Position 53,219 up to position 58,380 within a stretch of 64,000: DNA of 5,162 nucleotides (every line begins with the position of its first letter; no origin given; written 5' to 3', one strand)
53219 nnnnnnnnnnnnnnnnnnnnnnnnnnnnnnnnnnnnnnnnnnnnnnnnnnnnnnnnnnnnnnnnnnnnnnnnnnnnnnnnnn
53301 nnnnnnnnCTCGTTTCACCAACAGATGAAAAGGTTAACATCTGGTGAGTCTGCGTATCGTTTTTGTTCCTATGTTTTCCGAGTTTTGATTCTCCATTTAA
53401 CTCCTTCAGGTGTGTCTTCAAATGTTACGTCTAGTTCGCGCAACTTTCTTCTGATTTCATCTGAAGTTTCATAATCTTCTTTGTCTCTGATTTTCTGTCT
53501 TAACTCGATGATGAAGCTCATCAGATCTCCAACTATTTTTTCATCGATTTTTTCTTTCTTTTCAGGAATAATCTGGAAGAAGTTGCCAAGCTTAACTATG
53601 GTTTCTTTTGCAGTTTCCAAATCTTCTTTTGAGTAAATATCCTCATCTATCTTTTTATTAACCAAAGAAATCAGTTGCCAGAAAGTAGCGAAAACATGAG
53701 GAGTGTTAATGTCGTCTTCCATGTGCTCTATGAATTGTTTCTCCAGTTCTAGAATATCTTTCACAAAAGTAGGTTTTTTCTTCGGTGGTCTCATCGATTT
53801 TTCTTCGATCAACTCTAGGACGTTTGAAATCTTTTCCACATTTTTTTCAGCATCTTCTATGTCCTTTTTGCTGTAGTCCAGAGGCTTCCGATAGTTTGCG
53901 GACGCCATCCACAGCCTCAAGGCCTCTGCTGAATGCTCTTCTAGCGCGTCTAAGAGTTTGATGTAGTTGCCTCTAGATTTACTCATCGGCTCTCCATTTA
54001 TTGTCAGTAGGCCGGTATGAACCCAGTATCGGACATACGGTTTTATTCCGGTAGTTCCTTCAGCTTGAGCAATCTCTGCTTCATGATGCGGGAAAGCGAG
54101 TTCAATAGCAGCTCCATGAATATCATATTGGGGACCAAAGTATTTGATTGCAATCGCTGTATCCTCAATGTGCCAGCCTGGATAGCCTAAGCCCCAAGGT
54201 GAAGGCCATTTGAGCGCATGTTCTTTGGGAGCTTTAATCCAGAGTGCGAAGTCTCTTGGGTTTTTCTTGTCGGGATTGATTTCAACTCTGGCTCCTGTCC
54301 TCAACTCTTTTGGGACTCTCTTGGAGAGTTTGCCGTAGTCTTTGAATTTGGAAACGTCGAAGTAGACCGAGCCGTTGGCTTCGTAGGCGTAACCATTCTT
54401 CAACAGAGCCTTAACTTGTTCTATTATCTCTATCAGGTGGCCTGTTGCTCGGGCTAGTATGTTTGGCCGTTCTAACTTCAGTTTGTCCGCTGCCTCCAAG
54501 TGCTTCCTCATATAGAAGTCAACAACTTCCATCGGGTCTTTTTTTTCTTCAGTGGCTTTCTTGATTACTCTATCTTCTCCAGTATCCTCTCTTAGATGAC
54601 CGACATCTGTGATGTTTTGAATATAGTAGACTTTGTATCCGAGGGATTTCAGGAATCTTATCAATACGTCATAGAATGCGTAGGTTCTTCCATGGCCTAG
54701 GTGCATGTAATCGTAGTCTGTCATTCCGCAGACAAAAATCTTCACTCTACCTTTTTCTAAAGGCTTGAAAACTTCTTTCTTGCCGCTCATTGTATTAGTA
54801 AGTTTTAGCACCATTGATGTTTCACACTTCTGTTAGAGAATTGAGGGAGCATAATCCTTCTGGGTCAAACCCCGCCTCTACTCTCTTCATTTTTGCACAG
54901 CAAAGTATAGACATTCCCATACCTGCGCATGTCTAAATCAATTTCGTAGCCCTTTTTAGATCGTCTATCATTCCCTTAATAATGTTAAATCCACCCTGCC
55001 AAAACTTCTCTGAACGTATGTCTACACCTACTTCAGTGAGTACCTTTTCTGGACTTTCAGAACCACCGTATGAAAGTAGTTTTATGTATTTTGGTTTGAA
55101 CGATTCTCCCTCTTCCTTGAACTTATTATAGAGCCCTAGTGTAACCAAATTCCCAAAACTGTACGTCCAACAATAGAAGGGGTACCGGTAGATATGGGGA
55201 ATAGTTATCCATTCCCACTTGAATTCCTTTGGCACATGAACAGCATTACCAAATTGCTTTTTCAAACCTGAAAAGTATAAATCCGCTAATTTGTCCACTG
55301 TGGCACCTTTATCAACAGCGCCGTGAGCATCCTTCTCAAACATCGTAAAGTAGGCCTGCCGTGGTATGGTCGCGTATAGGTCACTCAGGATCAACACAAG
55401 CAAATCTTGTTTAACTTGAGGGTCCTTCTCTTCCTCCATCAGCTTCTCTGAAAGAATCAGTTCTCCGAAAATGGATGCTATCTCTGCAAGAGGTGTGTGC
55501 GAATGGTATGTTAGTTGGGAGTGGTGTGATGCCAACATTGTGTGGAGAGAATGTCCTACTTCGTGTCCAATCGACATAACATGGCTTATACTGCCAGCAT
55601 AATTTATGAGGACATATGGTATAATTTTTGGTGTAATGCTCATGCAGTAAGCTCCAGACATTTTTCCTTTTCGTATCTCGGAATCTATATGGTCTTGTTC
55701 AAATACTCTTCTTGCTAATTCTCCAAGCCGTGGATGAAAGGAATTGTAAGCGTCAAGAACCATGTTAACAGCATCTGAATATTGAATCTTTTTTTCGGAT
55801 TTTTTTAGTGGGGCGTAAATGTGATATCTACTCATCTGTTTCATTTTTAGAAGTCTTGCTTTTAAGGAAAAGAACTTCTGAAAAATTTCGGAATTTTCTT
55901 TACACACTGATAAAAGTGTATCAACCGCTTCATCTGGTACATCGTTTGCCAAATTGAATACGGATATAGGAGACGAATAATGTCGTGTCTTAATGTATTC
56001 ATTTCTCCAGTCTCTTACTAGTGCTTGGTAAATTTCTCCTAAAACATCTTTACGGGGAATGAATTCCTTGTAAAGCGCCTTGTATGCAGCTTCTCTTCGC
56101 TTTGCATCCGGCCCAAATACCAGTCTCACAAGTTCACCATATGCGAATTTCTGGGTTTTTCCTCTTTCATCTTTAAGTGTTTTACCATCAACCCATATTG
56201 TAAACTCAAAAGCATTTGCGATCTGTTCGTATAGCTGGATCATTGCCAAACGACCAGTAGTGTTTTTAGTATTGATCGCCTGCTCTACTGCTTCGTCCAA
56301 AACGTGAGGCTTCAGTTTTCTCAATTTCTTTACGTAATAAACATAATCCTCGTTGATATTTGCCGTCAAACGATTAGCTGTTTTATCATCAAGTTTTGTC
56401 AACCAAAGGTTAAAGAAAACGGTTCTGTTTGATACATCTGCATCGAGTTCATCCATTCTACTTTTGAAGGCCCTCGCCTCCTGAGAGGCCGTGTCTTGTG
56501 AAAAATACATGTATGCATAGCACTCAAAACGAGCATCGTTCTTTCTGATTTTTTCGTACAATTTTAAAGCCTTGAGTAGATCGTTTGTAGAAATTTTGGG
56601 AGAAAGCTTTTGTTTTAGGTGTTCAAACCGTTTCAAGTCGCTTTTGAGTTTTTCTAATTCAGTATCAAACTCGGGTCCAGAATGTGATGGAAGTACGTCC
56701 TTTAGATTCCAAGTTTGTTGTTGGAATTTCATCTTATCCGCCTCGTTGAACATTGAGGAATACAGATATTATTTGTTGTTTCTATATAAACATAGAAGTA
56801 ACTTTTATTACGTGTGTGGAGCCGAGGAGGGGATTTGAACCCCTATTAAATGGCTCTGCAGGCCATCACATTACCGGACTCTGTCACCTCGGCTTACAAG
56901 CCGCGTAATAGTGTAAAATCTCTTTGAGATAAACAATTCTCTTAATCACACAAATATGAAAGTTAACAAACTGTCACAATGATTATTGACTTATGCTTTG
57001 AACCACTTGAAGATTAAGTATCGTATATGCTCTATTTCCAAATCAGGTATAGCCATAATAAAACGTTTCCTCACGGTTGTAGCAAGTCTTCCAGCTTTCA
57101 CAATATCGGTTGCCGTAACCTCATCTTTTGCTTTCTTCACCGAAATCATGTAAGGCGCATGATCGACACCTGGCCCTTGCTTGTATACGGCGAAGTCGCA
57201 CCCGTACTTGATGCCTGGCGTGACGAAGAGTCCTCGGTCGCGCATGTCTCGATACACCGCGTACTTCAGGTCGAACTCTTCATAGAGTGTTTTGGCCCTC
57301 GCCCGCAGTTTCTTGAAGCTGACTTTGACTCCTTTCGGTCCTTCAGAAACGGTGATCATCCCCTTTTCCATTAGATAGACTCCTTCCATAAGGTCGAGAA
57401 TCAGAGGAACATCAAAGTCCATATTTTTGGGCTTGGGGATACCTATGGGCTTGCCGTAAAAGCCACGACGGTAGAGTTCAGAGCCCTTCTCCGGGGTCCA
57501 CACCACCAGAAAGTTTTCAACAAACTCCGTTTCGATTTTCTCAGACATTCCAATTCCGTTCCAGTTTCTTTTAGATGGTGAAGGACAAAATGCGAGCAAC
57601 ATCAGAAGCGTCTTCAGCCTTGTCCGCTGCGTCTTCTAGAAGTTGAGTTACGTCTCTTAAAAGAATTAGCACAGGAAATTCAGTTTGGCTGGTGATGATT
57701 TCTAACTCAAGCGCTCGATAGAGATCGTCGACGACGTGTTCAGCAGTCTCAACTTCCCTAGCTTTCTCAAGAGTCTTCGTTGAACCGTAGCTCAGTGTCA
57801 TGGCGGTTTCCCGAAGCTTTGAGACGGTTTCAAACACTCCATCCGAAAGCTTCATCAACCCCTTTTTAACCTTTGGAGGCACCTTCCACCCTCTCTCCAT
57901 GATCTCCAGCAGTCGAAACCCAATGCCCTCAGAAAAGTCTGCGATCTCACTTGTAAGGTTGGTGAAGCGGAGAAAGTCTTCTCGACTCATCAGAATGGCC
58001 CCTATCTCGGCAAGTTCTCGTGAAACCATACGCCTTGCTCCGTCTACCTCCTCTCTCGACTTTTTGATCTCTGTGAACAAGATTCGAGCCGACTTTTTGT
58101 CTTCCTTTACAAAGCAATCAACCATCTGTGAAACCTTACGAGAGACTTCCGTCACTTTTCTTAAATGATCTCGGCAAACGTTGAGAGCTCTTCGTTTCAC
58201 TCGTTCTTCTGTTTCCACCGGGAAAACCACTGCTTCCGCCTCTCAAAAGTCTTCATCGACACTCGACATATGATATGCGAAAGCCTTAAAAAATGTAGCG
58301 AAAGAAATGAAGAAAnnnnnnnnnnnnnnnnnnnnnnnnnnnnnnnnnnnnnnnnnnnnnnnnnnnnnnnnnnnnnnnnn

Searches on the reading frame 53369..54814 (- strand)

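Call 10: search_protein_families(library=pfam, max_evalue=0.00001, proteins=[window:53369-54814:-])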
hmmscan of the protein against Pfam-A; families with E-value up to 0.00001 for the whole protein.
window:53369-54814:- (481 aa): 4 families
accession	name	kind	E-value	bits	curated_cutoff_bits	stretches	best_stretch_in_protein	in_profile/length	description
PF01406.26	tRNA-synt_1e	-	4.9e-99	331.9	27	1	16-323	2-300/301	tRNA synthetases class I (C) catalytic domain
PF09334.17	tRNA-synt_1g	-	2.5e-11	43.4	20.1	0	265-321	316-373/391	tRNA synthetases class I (M)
PF09190.17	DALR_2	-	2.9e-09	37.8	22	1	360-413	1-53/57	DALR domain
PF00133.28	tRNA-synt_1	-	9e-09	35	22.7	1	253-310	352-409/414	tRNA synthetases class I (I, L, M and V)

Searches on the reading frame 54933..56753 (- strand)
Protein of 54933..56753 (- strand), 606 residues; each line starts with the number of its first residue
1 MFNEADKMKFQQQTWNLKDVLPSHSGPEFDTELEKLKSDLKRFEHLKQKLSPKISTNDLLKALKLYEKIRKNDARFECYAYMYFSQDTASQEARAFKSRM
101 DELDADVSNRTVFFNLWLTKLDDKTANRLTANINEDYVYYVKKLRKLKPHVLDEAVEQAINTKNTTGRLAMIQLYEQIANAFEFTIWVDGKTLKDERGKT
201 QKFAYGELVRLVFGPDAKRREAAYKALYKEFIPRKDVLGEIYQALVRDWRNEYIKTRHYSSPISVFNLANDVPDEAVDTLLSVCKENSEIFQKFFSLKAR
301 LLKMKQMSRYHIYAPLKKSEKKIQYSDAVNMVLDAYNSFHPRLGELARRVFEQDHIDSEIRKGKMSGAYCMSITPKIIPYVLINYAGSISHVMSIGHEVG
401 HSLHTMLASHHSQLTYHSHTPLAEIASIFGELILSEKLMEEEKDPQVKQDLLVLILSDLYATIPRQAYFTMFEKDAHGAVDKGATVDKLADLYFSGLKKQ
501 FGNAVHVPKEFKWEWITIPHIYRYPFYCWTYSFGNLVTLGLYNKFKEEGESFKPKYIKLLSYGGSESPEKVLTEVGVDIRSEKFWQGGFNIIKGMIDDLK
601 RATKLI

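Call 10: search_protein_families(library=pfam, max_evalue=0.00001, proteins=[window:54933-56753:-])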
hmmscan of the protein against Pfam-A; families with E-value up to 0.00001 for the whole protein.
window:54933-56753:- (606 aa): 2 families
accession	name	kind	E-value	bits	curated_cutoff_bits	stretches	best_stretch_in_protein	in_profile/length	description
PF01432.26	Peptidase_M3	-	2.3e-39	136.4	27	1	215-589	6-455/457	Peptidase family M3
PF08439.15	Peptidase_M3_N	-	4e-08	33.8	25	1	118-181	2-67/70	Oligopeptidase F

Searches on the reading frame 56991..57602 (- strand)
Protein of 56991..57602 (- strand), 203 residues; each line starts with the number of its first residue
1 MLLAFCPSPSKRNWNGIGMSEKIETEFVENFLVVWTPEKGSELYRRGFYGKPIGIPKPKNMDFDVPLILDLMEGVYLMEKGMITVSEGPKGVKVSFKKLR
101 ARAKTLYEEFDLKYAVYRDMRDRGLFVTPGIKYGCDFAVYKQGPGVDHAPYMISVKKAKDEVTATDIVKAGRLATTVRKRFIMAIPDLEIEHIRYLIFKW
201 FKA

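Call 10: search_protein_families(library=pfam, max_evalue=0.00001, proteins=[window:56991-57602:-])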
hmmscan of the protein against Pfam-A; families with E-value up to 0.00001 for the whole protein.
window:56991-57602:- (203 aa): 2 families
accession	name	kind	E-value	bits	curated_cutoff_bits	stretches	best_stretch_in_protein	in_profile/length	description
PF01974.23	tRNA_int_endo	-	4.5e-28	97.6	27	1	110-189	1-80/85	tRNA intron endonuclease, catalytic C-terminal domain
PF02778.19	tRNA_int_endo_N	-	6.5e-14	51.6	21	1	24-99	2-66/67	tRNA intron endonuclease, N-terminal domain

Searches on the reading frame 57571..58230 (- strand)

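Call 10: search_protein_families(library=pfam, max_evalue=0.00001, proteins=[window:57571-58230:-])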
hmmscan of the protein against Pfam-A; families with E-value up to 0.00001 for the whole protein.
window:57571-58230:- (219 aa): 1 family
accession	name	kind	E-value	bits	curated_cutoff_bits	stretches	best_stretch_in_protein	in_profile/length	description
PF01865.21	PhoU_div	-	3.7e-15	56.3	24.4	1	17-216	11-212/214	Protein of unknown function DUF47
